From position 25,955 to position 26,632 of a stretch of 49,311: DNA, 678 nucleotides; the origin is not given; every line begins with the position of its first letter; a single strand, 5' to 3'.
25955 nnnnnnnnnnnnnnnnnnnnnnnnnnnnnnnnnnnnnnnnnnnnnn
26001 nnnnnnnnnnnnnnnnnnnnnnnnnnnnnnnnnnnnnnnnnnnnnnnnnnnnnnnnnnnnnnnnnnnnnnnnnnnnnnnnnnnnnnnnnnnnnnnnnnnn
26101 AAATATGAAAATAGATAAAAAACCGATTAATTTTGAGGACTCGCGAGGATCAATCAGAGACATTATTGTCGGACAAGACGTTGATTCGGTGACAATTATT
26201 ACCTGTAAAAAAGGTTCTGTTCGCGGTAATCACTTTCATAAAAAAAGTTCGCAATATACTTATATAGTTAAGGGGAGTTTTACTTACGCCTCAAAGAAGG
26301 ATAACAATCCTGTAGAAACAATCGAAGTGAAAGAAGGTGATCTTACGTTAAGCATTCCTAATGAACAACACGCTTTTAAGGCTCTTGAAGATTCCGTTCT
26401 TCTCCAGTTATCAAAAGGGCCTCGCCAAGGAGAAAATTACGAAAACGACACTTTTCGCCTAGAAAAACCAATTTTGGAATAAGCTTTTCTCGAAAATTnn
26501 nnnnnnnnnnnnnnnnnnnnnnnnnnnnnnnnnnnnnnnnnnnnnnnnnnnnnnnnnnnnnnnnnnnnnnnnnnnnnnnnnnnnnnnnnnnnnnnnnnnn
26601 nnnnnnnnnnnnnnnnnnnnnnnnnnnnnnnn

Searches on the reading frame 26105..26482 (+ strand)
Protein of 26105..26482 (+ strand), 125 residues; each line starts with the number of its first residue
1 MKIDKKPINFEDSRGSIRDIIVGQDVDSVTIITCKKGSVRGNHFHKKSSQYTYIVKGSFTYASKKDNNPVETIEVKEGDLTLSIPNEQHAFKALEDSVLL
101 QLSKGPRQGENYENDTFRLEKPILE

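Call 26: search_protein_families(library=pfam, proteins=[window:26105-26482:+], max_evalue=0.1)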
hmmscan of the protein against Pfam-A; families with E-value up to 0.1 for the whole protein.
window:26105-26482:+ (125 aa): 7 families
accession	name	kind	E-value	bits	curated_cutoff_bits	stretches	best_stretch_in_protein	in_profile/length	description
PF14667.12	Polysacc_synt_C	-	7.6e-07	29.7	28.7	1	11-75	2-67/111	Polysaccharide biosynthesis C-terminal domain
PF05523.17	FdtA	-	1e-05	25.8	23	1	31-115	37-122/131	WxcM-like, C-terminal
PF07883.17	Cupin_2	-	2e-05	24.6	27.2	1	32-97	3-62/70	Cupin domain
PF00190.28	Cupin_1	-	0.00021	21.3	22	1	28-96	34-104/151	Cupin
PF12973.13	Cupin_7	-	0.00092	19.4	27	1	25-105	31-102/105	ChrR Cupin-like domain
PF02311.25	AraC_binding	-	0.021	15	21.1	1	27-93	3-63/135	AraC-like ligand binding domain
PF22662.2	Csa3_N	-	0.096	13.2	27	0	60-107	50-98/120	Csa3 CRISPR-associated Rossmann-like domain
